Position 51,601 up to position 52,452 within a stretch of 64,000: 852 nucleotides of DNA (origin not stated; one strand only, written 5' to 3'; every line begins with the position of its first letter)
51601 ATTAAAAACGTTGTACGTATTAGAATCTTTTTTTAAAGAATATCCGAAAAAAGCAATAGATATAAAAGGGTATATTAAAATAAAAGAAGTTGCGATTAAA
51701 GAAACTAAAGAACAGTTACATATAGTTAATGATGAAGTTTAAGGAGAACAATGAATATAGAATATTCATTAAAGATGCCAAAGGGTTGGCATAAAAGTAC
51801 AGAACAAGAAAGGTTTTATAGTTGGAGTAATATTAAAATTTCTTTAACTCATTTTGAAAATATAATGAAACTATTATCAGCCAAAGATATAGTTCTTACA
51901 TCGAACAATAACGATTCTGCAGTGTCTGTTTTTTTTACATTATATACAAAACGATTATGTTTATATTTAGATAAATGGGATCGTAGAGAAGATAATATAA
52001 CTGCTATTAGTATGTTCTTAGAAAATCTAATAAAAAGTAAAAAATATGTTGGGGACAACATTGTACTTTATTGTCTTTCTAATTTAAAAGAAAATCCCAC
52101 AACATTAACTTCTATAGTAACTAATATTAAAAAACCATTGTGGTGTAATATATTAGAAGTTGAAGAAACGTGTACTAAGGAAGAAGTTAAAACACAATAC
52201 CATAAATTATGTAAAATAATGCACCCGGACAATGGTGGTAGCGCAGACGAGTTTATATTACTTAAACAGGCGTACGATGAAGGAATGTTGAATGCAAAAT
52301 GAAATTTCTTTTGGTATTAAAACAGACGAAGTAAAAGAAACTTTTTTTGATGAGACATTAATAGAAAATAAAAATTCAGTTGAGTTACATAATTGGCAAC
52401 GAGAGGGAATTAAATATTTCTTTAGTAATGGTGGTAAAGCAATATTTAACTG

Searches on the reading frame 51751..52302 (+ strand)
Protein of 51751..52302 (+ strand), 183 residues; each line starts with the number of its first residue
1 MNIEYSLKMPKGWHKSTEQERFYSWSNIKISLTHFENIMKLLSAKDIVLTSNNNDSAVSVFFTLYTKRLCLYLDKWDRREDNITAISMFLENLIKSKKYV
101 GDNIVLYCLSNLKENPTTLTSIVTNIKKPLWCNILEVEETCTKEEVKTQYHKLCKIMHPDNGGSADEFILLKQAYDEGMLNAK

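Call 65: search_protein_families(library=pfam, proteins=[window:51751-52302:+], max_evalue=0.01)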
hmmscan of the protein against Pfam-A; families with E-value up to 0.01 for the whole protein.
window:51751-52302:+ (183 aa): 1 family
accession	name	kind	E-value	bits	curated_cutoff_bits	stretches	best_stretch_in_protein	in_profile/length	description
PF00226.36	DnaJ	-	3.3e-08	33.9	27.8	1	133-176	4-51/63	DnaJ domain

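Call 106: search_protein_families(library=phrogs, proteins=[window:51751-52302:+], max_evalue=0.001)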
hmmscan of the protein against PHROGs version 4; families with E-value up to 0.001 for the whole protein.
window:51751-52302:+ (183 aa): 4 families
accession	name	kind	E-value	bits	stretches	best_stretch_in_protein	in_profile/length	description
phrog_9210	-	unknown function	1.1e-13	52.3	1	52-177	75-198/204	-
phrog_15863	-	unknown function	7.2e-07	29.8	1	131-177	146-192/312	-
phrog_13942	-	unknown function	1.7e-05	25.3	1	132-177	18-63/336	-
phrog_14336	-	unknown function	0.00095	19.6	0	133-176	8-54/363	-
